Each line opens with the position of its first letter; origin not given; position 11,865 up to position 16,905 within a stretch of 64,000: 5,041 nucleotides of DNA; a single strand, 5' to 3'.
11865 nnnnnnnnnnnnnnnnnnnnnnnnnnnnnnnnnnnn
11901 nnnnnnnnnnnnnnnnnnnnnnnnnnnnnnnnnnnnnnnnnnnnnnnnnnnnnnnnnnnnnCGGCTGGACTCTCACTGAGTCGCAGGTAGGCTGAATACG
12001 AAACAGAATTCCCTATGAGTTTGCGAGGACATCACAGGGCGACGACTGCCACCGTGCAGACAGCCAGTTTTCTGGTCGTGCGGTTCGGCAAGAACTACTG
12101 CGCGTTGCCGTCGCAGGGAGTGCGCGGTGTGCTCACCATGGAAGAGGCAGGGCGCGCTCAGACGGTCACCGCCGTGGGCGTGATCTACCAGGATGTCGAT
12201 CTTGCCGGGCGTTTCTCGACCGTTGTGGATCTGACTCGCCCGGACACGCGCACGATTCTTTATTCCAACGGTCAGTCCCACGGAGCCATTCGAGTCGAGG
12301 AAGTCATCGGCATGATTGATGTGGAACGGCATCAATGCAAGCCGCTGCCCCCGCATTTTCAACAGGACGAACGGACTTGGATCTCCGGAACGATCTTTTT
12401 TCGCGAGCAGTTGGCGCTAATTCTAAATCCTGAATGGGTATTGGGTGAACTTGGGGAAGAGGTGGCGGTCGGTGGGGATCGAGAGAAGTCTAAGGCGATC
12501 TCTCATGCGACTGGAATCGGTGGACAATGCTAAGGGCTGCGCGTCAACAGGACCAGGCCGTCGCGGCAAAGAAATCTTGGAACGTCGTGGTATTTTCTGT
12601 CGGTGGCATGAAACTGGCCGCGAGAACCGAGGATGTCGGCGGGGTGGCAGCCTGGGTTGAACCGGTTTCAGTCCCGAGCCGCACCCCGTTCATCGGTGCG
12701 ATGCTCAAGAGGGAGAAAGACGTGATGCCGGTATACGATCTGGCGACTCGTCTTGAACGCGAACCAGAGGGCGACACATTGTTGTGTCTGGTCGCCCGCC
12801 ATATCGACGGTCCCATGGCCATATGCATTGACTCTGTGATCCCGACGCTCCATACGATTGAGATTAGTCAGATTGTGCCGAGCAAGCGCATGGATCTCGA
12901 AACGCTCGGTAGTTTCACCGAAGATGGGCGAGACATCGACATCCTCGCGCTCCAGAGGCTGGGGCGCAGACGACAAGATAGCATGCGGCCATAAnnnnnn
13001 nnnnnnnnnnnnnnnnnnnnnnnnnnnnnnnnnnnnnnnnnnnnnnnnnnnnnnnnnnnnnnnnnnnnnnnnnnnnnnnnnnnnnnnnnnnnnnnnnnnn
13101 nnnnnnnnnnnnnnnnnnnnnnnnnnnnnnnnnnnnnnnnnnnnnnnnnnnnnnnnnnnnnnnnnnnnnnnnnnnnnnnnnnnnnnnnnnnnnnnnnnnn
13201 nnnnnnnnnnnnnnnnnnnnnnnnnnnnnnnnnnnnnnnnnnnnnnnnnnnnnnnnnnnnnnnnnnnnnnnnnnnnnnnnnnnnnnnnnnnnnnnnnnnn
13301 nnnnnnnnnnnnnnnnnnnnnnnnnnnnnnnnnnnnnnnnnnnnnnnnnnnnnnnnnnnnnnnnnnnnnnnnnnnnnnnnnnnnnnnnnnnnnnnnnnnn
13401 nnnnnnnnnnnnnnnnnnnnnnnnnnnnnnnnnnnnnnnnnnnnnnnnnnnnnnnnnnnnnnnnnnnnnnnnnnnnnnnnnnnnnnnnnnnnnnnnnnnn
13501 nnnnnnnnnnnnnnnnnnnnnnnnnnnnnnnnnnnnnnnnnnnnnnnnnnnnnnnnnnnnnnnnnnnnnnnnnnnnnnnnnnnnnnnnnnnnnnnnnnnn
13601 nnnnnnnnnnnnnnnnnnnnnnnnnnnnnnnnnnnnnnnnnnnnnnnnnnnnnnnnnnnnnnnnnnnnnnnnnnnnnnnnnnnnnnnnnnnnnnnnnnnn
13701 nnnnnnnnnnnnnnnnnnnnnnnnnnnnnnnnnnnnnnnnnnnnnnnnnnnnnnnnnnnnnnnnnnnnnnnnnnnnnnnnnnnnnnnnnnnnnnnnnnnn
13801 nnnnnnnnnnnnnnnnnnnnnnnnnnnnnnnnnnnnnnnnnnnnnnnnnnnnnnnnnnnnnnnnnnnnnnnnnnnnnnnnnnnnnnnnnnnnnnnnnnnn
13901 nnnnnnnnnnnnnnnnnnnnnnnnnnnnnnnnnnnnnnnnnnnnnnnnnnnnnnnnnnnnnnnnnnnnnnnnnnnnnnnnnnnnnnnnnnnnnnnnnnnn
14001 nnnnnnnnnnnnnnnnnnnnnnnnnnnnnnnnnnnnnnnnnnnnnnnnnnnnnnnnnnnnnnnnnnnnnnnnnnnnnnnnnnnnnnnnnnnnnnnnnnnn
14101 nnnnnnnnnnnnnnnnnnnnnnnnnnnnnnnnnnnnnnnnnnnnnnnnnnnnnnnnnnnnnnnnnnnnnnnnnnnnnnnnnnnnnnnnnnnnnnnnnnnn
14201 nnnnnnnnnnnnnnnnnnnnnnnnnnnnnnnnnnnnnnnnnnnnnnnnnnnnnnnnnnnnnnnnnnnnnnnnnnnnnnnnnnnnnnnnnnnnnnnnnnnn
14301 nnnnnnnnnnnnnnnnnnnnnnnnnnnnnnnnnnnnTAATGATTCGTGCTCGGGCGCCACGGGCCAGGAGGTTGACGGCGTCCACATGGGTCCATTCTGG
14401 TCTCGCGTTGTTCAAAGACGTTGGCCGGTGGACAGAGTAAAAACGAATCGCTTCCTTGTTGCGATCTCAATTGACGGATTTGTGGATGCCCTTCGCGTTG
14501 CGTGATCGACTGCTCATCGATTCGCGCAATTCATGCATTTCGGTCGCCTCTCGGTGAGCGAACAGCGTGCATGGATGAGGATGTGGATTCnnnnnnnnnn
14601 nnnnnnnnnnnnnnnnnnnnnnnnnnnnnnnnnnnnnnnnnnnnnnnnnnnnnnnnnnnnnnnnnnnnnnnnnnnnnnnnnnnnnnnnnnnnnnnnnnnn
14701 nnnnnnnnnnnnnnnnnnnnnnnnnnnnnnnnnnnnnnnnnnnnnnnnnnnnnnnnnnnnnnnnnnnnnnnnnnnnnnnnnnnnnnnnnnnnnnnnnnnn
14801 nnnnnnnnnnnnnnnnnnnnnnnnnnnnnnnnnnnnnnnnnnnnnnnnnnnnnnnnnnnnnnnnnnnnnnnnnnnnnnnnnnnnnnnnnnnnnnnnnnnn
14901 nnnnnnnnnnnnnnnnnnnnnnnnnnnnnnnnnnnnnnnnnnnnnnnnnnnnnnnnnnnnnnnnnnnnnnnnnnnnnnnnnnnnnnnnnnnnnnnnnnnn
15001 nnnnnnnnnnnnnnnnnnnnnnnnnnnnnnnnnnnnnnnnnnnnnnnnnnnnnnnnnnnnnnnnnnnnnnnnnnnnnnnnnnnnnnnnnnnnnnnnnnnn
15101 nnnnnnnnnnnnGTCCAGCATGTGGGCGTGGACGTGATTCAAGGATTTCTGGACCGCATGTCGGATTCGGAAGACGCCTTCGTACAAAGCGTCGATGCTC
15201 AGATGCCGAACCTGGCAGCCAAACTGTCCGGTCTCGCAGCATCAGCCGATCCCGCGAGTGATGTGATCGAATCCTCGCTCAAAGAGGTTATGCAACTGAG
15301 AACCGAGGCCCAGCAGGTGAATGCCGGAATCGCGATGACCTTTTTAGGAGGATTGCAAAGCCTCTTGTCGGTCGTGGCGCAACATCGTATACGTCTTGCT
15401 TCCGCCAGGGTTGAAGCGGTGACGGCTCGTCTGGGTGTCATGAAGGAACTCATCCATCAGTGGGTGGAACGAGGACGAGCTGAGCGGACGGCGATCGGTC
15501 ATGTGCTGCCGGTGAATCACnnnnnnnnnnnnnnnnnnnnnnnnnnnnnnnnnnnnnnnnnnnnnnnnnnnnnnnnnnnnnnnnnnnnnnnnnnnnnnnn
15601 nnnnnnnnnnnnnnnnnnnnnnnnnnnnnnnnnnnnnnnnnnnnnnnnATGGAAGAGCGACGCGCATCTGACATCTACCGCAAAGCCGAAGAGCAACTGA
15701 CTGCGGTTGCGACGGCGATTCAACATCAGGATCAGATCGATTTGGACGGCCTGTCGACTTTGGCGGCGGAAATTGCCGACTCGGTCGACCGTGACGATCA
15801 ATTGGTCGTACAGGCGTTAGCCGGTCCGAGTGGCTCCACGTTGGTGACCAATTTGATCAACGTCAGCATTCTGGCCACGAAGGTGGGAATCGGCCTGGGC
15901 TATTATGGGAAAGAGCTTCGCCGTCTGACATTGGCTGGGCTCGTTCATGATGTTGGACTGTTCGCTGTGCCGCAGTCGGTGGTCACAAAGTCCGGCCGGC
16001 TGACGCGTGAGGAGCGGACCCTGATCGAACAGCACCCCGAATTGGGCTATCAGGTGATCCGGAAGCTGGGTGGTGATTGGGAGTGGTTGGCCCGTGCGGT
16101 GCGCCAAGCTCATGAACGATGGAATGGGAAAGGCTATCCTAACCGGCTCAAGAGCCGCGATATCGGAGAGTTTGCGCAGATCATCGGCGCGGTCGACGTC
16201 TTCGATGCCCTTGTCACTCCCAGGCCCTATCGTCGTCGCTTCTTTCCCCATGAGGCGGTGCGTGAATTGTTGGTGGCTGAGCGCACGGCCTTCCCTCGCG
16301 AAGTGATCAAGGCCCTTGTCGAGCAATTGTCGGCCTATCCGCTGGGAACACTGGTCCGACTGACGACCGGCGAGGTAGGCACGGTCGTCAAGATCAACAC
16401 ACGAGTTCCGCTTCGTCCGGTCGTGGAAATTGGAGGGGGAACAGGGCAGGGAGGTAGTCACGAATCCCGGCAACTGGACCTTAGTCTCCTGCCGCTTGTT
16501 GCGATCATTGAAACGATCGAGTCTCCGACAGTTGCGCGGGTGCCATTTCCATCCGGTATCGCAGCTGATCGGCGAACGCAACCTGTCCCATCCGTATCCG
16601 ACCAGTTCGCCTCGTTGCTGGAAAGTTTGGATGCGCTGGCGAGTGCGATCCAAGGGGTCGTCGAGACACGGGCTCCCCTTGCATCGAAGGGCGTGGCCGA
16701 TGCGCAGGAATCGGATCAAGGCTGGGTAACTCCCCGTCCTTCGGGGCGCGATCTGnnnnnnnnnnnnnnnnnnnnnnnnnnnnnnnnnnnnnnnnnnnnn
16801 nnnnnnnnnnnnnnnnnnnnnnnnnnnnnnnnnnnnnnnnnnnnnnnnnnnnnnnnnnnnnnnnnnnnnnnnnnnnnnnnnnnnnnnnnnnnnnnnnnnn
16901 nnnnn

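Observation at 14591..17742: Paralogous His-less (Thr) Hpt-like module present both stand-alone and fused to an HD-GYP domain at the end of a chemosensory cluster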

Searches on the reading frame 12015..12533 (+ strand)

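Call 7: search_protein_families(library=pfam, proteins=[window:12015-12533:+], max_evalue=0.001)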
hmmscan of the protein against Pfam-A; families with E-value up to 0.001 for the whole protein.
window:12015-12533:+ (172 aa): 1 family
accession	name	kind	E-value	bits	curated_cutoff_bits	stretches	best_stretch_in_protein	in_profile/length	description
PF01584.24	CheW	-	1.1e-09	38.4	23.5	1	19-143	2-134/138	CheW-like domain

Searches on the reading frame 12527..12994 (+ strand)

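Call 7: search_protein_families(library=pfam, proteins=[window:12527-12994:+], max_evalue=0.001)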
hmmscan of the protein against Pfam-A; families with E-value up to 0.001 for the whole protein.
window:12527-12994:+ (155 aa): 1 family
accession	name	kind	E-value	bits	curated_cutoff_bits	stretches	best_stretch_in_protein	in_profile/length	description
PF01584.24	CheW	-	7.4e-07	29.3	23.5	1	20-145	2-133/138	CheW-like domain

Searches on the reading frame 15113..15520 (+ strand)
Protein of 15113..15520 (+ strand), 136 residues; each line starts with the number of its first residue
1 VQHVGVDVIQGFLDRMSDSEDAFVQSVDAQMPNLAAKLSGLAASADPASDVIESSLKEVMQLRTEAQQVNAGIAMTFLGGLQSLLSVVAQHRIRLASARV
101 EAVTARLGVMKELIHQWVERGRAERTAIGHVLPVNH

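Call 58: predict_structure(alignment_id=A4)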
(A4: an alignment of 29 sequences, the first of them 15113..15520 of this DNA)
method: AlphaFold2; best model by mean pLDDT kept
length: 136 residues; sequences in the alignment: 29
mean_pLDDT: 90.6   pTM: 0.82
mean pLDDT of the five models: 90.6, 90.3, 90.1, 89.2, 88.5
residues with pLDDT >= 90: 100; 70-90: 27; 50-70: 7; < 50: 2
segments of 3 or more residues with pLDDT < 50: none
pLDDT, mean of each block of 10 residues (from residue 1): 77 94 97 93 76 94 96 96 93 88 95 97 93 73
secondary structure, 60 per line:
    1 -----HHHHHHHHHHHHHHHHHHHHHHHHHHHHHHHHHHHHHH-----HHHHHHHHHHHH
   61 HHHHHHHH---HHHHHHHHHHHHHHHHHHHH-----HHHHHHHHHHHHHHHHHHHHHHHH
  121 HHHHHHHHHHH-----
elements in order: H6-43 H49-68 H72-91 H97-131

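Call 61: fold_search(model_id=the predicted structure, library=pdb)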
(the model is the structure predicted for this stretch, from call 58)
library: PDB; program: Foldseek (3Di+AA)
matches with E <= 10: 401; with E <= 0.001: 0
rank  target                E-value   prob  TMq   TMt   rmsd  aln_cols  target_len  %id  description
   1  2lch_MODEL_1_A        9.8e-02  0.99  0.45  0.51   6.7       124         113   11  Solution NMR Structure of a Protein With a Redesigned Hydrophobic Core, Northeast Structural Genomics Consorti (released 2011-05-25)
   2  1tqg                  1.0e-01  1.00  0.53  0.64   4.4       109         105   12  CheA phosphotransferase domain from Thermotoga maritima (released 2004-09-07)
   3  9wfi_B                1.5e-01  0.57  0.27  0.19  16.1       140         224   18  A chimera FadR transcription factor containing wHTH of Rv0494 and the part other than wHTH of Escherichia coli FadR (released 2025-09-24)
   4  1h9t_A                1.8e-01  0.66  0.31  0.21  15.9       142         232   18  FADR, FATTY ACID RESPONSIVE TRANSCRIPTION FACTOR FROM E. COLI IN COMPLEX WITH FADB OPERATOR (released 2001-04-04)
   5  1e2x                  1.9e-01  0.54  0.27  0.19  14.9       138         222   18  FadR, fatty acid responsive transcription factor from E. coli (released 2000-12-03)
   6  3u3b_B                2.2e-01  0.99  0.53  0.67   4.2       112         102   10  Crystal Structure of Computationally Redesigned Four-Helix Bundle (released 2012-06-13)
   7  1hw1_A                2.2e-01  0.57  0.29  0.19  14.7       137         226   18  THE FADR-DNA COMPLEX: TRANSCRIPTIONAL CONTROL OF FATTY ACID METABOLISM IN ESCHERICHIA COLI (released 2001-01-24)
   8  1i5n_C                2.7e-01  1.00  0.63  0.68   9.6       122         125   14  Crystal structure of the P1 domain of CheA from Salmonella typhimurium (released 2001-07-11)
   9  3u3b_A                3.0e-01  0.99  0.49  0.61   4.0       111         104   10  Crystal Structure of Computationally Redesigned Four-Helix Bundle (released 2012-06-13)
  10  1i5n_D                3.1e-01  0.99  0.60  0.62  10.1       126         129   12  Crystal structure of the P1 domain of CheA from Salmonella typhimurium (released 2001-07-11)
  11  6fes_A                3.1e-01  0.99  0.56  0.23   4.3       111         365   12  Crystal structure of novel repeat protein BRIC2 fused to DARPin D12 (released 2018-09-05)
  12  2lp4_MODEL_1_A        3.3e-01  0.99  0.61  0.39  15.3       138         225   12  Solution structure of P1-CheY/P2 complex in bacterial chemotaxis (released 2012-10-24)
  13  1i5n_A                3.7e-01  0.99  0.61  0.64   9.2       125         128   12  Crystal structure of the P1 domain of CheA from Salmonella typhimurium (released 2001-07-11)
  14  1yvi_B                4.3e-01  0.96  0.48  0.48   4.1       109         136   14  X-RAY STRUCTURE OF PUTATIVE HISTIDINE-CONTAINING PHOSPHOTRANSFER PROTEIN FROM RICE, AK104879 (released 2005-02-22)
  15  7t2y_A                4.5e-01  0.99  0.55  0.70   4.1       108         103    8  X-ray structure of a designed cold unfolding four helix bundle (released 2022-03-02)
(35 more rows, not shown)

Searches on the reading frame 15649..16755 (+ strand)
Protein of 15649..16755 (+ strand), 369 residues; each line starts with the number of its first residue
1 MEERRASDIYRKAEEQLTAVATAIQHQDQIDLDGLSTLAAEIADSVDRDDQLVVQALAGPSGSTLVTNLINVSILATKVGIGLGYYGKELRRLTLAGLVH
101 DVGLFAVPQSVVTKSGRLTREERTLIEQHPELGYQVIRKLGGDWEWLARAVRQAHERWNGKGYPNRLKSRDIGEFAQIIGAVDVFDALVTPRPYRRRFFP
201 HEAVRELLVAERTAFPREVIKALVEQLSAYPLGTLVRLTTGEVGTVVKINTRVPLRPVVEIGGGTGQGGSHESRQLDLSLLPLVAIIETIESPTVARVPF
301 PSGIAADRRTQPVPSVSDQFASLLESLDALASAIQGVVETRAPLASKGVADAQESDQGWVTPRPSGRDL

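Call 46: search_solved_structures(query=window:15649-16755:+, max_evalue=0.001, show_alignments=4)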
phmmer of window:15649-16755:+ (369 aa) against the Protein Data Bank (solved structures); distinct sequences matched with E-value up to 0.001: 6.
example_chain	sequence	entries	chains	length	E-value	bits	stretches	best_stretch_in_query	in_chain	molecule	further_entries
5z7c_A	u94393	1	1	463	4.2e-19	71.9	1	93-229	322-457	3'3'-cGAMP-specific phosphodiesterase 3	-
4mcw_A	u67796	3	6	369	1.1e-17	67.2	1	69-205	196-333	Metal dependent phosphohydrolase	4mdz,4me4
9rbz_A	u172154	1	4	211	3.2e-15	59.2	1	71-234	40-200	HD domain/sensory box protein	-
9rc0_A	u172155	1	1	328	8.9e-15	57.7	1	70-233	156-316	HD domain/sensory box protein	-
4r8z_A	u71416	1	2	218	5.2e-12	48.6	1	93-229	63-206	Cyclic di-GMP phosphodiesterase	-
3tm8_A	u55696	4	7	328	9.6e-05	24.7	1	70-192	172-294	Uncharacterized protein | Uncharacterized protein Bd1817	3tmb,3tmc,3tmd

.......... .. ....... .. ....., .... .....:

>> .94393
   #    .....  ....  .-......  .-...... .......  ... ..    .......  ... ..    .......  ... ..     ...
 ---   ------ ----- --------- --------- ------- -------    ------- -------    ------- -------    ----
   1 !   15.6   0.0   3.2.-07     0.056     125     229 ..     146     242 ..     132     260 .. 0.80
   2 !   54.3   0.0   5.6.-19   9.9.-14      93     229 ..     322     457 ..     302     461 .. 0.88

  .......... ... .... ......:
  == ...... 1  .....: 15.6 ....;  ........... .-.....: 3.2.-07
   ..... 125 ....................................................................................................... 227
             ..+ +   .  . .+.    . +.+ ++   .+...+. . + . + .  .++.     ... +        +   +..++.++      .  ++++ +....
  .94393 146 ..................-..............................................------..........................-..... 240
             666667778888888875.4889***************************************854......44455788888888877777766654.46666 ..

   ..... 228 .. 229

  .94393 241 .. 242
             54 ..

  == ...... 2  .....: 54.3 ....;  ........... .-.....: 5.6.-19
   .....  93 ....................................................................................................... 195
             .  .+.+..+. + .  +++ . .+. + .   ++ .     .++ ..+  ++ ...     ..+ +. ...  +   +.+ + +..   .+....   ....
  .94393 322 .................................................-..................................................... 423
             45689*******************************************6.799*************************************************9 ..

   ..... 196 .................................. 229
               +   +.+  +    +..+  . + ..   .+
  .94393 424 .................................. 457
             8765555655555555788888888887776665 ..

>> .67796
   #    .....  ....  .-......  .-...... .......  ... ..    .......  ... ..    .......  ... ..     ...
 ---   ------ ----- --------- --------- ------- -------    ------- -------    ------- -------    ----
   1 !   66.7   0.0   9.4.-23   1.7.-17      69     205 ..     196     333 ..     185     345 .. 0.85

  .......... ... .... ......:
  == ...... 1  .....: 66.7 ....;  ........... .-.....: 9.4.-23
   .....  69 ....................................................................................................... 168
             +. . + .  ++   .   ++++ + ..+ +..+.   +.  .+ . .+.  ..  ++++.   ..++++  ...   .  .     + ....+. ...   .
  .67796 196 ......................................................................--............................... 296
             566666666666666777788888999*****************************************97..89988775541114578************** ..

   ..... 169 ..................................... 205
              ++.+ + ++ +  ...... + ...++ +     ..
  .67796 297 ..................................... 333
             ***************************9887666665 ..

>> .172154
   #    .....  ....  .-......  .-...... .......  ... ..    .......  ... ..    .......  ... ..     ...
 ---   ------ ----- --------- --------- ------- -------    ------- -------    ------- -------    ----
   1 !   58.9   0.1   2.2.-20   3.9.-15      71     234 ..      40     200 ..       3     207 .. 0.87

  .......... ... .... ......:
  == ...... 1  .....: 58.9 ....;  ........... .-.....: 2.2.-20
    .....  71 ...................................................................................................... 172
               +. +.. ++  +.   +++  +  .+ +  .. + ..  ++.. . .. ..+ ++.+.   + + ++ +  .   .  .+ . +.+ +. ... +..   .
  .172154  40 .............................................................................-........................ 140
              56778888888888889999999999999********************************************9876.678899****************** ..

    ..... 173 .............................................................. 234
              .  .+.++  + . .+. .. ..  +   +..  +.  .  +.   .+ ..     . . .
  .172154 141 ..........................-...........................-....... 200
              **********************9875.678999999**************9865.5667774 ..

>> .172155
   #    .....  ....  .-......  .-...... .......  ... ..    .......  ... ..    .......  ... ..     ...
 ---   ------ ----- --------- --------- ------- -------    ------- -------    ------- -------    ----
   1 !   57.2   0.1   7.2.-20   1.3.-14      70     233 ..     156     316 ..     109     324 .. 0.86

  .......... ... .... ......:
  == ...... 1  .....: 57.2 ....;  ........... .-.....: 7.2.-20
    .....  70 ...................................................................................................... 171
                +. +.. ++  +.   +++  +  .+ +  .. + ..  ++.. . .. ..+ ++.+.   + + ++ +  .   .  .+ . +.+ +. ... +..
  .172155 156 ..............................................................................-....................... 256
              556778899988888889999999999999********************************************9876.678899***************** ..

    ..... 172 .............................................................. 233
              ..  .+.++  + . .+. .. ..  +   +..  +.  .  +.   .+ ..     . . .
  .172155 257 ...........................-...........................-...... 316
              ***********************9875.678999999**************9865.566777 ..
